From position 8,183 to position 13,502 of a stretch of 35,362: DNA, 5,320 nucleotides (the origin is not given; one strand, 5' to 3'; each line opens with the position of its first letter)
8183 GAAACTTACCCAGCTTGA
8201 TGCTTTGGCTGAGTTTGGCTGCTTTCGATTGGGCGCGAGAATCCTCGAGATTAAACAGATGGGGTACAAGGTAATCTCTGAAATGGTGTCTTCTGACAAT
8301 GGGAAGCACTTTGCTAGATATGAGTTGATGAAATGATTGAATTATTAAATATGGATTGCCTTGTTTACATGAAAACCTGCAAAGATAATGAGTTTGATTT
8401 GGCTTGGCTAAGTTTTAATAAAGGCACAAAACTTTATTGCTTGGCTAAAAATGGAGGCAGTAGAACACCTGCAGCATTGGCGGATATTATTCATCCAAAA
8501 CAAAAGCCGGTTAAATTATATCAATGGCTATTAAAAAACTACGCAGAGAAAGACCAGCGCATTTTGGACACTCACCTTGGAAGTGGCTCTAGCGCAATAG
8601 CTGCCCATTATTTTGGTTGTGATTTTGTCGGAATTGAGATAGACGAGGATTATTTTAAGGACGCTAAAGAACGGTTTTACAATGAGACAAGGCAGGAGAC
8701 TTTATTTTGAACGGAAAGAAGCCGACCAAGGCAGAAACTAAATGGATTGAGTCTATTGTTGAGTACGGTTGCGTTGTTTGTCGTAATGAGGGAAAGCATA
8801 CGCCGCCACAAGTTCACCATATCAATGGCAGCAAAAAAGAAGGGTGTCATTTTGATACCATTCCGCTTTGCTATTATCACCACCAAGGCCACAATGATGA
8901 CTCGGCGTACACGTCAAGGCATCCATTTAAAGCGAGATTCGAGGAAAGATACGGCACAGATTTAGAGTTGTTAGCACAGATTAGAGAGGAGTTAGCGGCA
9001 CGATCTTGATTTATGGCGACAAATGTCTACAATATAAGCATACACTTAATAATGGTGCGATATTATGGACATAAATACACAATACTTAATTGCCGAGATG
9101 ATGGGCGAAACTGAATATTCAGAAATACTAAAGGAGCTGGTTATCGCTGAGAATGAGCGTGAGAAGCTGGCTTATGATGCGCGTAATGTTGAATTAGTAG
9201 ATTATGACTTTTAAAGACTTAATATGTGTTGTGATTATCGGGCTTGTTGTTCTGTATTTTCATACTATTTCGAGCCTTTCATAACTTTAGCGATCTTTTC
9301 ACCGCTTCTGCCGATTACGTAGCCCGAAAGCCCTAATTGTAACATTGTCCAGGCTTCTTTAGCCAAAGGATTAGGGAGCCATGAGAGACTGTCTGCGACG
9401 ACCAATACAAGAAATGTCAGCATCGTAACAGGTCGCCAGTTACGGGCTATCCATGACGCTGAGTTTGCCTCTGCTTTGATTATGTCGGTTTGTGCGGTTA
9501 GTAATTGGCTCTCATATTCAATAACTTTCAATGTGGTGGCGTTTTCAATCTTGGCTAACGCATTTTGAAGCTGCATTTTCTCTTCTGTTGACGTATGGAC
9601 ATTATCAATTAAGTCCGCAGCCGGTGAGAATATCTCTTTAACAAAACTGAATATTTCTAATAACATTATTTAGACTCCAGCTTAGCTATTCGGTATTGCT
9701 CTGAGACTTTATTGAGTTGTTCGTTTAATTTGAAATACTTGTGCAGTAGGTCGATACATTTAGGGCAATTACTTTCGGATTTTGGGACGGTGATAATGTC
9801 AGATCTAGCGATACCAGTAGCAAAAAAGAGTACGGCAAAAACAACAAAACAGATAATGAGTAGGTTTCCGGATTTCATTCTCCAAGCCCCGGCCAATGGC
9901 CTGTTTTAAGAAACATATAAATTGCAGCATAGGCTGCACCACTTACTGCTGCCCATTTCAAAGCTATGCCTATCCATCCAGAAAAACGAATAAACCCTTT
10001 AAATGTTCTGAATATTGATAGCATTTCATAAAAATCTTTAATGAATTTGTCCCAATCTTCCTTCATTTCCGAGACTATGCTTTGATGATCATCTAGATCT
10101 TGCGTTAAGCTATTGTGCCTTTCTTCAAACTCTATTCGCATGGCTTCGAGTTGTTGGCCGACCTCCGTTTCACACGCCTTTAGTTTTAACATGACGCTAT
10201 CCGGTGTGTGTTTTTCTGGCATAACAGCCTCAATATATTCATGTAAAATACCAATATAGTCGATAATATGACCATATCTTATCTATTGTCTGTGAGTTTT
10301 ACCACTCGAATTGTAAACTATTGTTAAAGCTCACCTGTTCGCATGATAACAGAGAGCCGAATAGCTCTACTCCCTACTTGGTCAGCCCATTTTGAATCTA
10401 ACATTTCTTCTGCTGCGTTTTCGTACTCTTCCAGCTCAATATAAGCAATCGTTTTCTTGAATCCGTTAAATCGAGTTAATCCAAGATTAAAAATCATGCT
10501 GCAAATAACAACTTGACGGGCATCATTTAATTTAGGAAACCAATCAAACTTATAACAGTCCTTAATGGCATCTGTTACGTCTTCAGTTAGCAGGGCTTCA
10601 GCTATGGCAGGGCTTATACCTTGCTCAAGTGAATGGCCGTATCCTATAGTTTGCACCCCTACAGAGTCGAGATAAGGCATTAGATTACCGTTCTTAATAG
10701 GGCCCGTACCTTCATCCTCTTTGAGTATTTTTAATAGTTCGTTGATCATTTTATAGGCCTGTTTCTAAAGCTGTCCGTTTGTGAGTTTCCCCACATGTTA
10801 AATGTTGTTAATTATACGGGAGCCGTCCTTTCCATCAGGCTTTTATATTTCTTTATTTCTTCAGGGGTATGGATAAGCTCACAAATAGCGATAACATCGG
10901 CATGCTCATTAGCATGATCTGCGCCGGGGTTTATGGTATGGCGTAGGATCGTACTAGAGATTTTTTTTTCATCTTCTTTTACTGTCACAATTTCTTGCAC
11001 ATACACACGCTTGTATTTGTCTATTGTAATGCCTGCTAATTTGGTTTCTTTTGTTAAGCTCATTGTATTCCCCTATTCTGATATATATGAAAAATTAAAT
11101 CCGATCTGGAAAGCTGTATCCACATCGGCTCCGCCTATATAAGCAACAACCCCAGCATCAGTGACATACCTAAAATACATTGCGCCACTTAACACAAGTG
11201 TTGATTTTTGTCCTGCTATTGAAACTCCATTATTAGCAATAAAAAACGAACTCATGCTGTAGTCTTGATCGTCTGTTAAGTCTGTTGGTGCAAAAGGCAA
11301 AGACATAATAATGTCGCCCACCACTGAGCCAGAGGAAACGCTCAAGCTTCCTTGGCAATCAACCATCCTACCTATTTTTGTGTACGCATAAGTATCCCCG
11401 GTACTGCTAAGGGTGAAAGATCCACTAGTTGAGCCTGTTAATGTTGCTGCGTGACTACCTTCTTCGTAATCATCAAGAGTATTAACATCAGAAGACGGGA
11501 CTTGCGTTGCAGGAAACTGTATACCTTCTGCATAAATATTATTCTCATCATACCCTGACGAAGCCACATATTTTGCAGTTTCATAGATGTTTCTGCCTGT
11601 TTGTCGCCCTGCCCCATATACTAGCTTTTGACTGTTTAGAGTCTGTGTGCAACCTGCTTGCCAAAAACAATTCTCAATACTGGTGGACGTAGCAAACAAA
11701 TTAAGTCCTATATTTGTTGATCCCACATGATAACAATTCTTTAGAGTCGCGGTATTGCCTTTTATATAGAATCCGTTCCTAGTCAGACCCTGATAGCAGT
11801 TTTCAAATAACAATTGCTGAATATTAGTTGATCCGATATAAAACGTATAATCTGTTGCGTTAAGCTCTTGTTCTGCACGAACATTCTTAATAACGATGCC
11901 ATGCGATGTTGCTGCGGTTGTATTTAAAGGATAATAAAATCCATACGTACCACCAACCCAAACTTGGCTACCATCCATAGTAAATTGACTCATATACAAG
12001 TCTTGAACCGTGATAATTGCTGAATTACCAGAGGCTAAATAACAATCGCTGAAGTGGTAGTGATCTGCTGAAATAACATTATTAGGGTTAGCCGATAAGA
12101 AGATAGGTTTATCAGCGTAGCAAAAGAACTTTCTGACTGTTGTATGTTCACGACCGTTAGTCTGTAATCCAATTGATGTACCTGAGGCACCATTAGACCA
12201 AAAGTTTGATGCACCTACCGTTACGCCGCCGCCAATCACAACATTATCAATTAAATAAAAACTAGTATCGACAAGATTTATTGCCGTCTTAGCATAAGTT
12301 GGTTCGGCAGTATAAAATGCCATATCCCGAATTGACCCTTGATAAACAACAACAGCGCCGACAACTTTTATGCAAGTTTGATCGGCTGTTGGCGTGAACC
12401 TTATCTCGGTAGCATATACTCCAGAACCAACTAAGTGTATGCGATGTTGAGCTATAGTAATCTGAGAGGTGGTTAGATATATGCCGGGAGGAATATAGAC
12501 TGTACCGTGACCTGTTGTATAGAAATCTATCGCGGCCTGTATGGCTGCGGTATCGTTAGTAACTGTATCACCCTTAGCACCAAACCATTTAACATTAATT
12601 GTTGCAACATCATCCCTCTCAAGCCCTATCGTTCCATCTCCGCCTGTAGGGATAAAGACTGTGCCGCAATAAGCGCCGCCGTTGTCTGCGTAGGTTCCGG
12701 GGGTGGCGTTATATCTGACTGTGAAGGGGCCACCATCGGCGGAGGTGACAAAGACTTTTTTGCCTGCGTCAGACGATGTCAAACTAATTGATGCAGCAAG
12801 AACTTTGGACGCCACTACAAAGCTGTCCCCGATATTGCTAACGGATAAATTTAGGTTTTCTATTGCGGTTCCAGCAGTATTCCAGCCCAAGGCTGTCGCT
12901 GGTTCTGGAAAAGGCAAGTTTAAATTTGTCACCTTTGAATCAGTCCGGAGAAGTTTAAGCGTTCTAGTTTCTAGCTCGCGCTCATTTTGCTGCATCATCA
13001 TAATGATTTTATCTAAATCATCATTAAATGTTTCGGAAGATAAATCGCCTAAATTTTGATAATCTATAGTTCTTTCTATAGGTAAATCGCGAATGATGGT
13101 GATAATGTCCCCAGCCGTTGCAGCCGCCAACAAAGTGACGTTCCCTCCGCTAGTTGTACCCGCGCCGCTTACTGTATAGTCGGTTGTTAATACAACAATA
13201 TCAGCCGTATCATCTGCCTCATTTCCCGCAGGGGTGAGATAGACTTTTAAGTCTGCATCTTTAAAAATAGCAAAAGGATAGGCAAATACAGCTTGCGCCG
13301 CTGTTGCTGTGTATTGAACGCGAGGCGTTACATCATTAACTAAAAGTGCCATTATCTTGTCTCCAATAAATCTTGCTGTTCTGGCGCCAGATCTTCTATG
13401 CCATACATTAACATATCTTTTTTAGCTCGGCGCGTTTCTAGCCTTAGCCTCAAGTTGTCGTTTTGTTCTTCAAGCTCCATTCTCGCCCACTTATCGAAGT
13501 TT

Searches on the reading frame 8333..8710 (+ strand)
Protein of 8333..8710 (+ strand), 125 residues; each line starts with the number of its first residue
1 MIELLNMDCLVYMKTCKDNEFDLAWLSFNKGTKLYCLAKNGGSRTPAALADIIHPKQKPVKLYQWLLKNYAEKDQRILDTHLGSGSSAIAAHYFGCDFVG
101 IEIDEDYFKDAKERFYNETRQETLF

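Call 59: search_protein_families(library=phrogs, max_evalue=0.001, proteins=[window:8333-8710:+])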
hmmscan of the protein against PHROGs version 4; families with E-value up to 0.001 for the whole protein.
window:8333-8710:+ (125 aa): 10 families
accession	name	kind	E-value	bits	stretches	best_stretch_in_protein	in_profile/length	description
phrog_67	-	other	1e-26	95.2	1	52-123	280-351/743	DNA methyltransferase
phrog_18293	-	other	2.5e-19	70.4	1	49-119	41-111/119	methyltransferase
phrog_3008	-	other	5.1e-16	59.7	1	45-124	141-220/244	DNA methyltransferase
phrog_23224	-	other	3e-15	57.3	1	53-122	230-299/305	DNA methyltransferase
phrog_498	-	other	4.6e-15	56.2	1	50-122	355-427/633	DNA methyltransferase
phrog_23085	-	unknown function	1.7e-09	38.5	1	51-120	41-109/138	-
phrog_23148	-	unknown function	5e-09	37.4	1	51-116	82-147/165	-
phrog_6952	-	other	2.8e-08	34.8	1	54-112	114-172/181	DNA methyltransferase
phrog_18146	-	other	1.5e-05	25.1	1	59-104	54-100/452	DNA methyltransferase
phrog_8769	-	other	0.00012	22.8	1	75-115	13-53/71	methyltransferase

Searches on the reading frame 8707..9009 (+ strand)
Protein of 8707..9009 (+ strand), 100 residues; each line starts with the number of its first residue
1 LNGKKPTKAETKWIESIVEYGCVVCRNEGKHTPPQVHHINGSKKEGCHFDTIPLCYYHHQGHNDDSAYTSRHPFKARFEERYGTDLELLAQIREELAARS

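Call 59: search_protein_families(library=phrogs, max_evalue=0.001, proteins=[window:8707-9009:+])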
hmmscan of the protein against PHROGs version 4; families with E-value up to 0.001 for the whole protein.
window:8707-9009:+ (100 aa): 5 families
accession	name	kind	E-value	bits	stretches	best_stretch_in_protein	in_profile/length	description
phrog_1588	-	unknown function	2.2e-29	102.9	1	1-99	18-116/132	-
phrog_2321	-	DNA, RNA and nucleotide metabolism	2.3e-11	44.9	1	2-61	76-136/186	Ref-like RecA filament endonuclease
phrog_8048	-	DNA, RNA and nucleotide metabolism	1.8e-05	25.1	1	16-72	173-237/273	HNH endonuclease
phrog_35096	-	unknown function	5.4e-05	24.6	1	36-62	11-36/86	-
phrog_22514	-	DNA, RNA and nucleotide metabolism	0.00038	21.6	1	14-83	59-131/187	HNH endonuclease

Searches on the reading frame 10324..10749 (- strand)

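Call 59: search_protein_families(library=phrogs, max_evalue=0.001, proteins=[window:10324-10749:-])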
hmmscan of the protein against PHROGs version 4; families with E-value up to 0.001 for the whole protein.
window:10324-10749:- (141 aa): 5 families
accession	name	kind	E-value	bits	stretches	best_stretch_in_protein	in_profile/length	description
phrog_33534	-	unknown function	1.7e-18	67.4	1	67-140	7-86/94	-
phrog_7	-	lysis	9.3e-17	61.4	1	4-121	557-673/873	endolysin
phrog_13211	-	tail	7.6e-14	51.7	1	12-129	751-876/887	baseplate hub subunit and tail lysozyme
phrog_15410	-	unknown function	7.4e-10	39.4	1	17-132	179-307/311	-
phrog_430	-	tail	0.00022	20.8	1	27-141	183-290/868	baseplate hub subunit and tail lysozyme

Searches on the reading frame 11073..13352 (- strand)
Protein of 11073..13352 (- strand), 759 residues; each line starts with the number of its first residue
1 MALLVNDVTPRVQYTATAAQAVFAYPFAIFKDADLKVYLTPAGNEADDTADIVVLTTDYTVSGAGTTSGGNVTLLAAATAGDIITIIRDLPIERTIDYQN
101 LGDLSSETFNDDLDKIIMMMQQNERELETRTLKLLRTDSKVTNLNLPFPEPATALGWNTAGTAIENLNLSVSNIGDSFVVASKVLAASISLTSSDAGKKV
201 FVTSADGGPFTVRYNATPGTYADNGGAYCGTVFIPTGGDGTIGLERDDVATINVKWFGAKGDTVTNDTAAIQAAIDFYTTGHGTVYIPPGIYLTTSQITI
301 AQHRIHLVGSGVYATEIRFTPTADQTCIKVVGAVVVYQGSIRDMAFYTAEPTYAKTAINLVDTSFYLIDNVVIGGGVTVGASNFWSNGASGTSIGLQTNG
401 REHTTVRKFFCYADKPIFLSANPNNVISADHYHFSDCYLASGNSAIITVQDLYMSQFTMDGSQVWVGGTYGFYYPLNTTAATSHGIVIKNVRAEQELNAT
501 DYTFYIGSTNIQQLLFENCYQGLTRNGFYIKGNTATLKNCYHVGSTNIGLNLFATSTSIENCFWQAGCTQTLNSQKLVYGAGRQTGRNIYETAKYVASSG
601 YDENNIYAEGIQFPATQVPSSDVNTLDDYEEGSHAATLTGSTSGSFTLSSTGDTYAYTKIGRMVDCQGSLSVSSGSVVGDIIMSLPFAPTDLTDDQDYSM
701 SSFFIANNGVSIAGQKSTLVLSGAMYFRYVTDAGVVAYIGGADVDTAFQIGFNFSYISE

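Call 58: search_protein_families(library=phrogs, max_evalue=0.001, proteins=[window:11073-13352:-])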
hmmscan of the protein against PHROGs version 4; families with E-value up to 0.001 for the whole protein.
window:11073-13352:- (759 aa): 16 families
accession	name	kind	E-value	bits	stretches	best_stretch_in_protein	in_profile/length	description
phrog_1640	-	tail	3.4e-35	123.4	1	4-123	2-117/765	tail protein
phrog_13893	-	tail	5.8e-26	92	2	11-132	9-126/648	tail protein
phrog_6518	-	tail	7.9e-23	81.4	1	11-124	6-112/793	tail fiber protein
phrog_30017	-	unknown function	4.6e-21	75.5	1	5-124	3-117/1025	-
phrog_38237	-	unknown function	1.9e-19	70.5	1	12-124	10-118/697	-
phrog_28871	-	unknown function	5.2e-19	68.5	1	5-305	3-299/946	-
phrog_32960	-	unknown function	5.6e-19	68.9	1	12-124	10-118/762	-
phrog_8649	-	unknown function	3.8e-17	63.1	1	13-124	11-118/743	-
phrog_36601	-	tail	3.2e-14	53.1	1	12-127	24-135/1084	tail fiber protein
phrog_17220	-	unknown function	4.4e-14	52.7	1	12-122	10-116/868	-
phrog_5662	-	tail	5.3e-10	39.3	1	12-123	10-117/729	tail fiber protein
phrog_2234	-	tail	1.4e-09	38.2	1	250-322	184-236/757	tail spike protein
phrog_15175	-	head and packaging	9.8e-09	35.2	1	251-293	232-270/647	virion structural protein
phrog_7458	-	tail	5.9e-08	32.4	1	249-301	120-173/732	tail spike protein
phrog_4250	-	tail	3.3e-05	23.5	1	207-323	184-274/786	EPS depolymerase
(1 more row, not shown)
